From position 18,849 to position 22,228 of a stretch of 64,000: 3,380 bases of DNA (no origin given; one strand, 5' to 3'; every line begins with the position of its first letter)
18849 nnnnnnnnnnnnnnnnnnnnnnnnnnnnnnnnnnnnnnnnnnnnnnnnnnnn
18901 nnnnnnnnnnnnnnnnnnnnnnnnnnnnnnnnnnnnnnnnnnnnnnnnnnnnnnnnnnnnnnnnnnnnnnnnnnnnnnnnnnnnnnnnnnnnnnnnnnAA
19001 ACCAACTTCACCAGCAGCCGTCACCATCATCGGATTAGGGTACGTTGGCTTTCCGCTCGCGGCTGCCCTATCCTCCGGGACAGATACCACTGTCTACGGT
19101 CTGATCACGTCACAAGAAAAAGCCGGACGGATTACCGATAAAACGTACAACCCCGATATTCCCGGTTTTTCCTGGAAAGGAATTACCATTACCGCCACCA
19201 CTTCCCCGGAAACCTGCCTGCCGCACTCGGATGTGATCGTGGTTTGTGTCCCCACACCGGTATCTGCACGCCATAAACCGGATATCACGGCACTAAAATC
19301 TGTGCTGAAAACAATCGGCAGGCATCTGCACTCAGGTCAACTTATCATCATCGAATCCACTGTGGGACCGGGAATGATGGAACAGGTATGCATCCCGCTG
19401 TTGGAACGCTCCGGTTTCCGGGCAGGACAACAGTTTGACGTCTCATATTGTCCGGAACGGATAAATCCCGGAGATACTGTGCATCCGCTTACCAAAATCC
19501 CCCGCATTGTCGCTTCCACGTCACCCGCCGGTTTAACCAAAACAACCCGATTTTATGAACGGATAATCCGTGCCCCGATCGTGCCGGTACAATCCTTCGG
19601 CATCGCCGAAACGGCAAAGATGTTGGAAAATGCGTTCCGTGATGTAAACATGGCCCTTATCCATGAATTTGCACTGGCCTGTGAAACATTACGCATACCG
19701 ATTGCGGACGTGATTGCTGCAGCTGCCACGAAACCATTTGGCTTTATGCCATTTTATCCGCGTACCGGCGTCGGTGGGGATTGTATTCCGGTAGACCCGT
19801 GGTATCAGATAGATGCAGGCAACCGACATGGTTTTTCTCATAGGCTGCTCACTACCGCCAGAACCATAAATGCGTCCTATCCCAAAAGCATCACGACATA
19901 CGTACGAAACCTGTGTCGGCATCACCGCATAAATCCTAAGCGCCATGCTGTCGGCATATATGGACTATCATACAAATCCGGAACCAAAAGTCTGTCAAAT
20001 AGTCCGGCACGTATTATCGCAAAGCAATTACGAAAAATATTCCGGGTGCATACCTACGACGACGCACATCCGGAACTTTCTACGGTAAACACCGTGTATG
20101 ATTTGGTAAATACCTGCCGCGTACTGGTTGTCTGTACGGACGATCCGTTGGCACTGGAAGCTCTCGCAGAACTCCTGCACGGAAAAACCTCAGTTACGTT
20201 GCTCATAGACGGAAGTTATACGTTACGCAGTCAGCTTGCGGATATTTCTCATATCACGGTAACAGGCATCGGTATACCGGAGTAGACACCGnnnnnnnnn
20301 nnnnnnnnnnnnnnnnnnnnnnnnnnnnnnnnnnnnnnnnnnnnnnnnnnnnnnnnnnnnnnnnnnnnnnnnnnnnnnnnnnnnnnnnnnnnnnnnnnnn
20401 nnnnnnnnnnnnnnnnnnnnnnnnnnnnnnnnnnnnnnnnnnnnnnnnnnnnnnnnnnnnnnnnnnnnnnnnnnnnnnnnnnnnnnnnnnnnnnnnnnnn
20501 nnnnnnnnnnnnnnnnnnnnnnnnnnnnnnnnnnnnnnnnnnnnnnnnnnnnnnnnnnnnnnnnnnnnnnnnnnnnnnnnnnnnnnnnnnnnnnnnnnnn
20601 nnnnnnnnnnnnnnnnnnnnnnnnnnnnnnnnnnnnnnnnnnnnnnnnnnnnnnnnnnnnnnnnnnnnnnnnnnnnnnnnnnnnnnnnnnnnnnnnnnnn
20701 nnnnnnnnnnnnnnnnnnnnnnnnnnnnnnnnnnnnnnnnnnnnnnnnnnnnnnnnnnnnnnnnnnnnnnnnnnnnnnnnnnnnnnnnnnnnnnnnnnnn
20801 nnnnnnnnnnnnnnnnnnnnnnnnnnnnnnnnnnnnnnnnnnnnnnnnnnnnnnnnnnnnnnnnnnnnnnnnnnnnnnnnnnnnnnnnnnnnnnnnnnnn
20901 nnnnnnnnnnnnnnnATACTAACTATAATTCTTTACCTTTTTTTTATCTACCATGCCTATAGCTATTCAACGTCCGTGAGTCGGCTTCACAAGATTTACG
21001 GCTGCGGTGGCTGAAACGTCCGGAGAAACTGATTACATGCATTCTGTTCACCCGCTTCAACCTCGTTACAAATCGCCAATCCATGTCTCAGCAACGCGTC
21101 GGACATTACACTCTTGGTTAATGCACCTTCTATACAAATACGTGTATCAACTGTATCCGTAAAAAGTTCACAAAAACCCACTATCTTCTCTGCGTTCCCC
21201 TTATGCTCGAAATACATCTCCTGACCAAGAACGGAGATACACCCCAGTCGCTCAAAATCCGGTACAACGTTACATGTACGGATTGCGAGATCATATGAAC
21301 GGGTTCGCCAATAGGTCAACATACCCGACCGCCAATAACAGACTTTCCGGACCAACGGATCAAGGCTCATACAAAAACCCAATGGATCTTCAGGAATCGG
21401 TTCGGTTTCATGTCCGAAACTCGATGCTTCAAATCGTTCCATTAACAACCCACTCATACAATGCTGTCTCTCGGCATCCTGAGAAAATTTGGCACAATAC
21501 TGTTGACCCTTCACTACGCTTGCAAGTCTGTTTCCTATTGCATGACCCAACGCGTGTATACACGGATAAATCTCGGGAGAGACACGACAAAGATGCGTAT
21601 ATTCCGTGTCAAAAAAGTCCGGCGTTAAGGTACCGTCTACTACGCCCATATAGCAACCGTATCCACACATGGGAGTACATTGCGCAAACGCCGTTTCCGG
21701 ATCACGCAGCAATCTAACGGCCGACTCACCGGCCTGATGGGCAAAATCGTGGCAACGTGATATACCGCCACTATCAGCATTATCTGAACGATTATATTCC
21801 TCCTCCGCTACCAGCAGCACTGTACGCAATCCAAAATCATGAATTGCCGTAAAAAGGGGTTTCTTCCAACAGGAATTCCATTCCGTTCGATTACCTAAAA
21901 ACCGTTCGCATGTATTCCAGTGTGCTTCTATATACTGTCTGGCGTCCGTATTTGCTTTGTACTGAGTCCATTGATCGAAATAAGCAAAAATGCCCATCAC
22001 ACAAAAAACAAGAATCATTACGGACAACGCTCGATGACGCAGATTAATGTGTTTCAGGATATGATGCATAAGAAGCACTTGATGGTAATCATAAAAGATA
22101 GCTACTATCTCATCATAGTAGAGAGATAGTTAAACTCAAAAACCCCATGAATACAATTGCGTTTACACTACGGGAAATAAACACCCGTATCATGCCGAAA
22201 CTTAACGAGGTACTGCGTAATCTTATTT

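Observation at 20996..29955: Duplicated divergent gene pair: CH-family protein head-to-head with an NDGG-loop polytopic membrane protein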

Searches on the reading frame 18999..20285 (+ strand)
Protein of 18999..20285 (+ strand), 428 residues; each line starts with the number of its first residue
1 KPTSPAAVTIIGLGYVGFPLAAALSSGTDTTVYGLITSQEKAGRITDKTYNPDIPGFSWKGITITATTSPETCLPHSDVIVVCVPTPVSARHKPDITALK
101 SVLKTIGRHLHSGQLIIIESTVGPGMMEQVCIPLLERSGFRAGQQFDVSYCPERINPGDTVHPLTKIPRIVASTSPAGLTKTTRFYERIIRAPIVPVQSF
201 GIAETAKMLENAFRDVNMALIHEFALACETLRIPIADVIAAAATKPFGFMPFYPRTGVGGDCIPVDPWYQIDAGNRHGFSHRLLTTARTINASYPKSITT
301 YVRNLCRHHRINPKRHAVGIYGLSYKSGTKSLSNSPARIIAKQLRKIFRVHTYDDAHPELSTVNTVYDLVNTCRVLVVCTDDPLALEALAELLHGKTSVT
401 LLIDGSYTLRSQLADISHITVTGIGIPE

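Call 10: search_protein_families(library=pfam, proteins=[window:18999-20285:+], max_evalue=0.01)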
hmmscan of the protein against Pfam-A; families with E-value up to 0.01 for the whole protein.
window:18999-20285:+ (428 aa): 7 families
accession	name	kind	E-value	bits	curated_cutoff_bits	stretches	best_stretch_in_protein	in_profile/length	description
PF03721.20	UDPG_MGDP_dh_N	-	2.9e-31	108.9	27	1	7-174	2-175/187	UDP-glucose/GDP-mannose dehydrogenase family, NAD binding domain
PF00984.24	UDPG_MGDP_dh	-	3.8e-22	78.6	25.4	1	203-292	3-93/94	UDP-glucose/GDP-mannose dehydrogenase family, central domain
PF03720.21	UDPG_MGDP_dh_C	-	2.9e-07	31.3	30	1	319-387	1-79/103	UDP-glucose/GDP-mannose dehydrogenase family, UDP binding domain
PF03446.21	NAD_binding_2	-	1.7e-05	25.3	21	1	8-130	2-103/161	NAD binding domain of 6-phosphogluconate dehydrogenase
PF03807.23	F420_oxidored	-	0.00041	21.3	21.6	1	8-88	2-71/94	NADP oxidoreductase coenzyme F420-dependent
PF01210.29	NAD_Gly3P_dh_N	-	0.00073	20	23.1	1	8-88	2-81/158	NAD-dependent glycerol-3-phosphate dehydrogenase N-terminus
PF01118.30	Semialdhyde_dh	-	0.0018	19.1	26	0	8-98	2-88/121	Semialdehyde dehydrogenase, NAD binding domain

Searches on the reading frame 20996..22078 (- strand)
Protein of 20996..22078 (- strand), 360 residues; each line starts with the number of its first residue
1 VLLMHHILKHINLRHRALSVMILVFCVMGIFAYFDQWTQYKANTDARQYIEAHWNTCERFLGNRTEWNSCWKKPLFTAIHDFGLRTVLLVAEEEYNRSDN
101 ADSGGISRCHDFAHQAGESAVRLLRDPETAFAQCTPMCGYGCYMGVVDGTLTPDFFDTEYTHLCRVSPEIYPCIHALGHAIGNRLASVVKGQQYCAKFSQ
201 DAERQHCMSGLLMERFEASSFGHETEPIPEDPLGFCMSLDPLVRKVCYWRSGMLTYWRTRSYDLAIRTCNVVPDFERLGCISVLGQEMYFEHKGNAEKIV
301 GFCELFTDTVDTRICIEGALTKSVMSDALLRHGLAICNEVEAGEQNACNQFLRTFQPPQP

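Call 5: search_protein_families(library=pfam, proteins=[window:20996-22078:-], max_evalue=0.1)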
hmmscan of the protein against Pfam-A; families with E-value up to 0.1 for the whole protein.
window:20996-22078:- (360 aa): 0 families

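Call 11: search_protein_families(library=ncbifam, proteins=[window:20996-22078:-], max_evalue=0.1)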
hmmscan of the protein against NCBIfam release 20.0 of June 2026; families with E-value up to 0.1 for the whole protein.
window:20996-22078:- (360 aa): 0 families
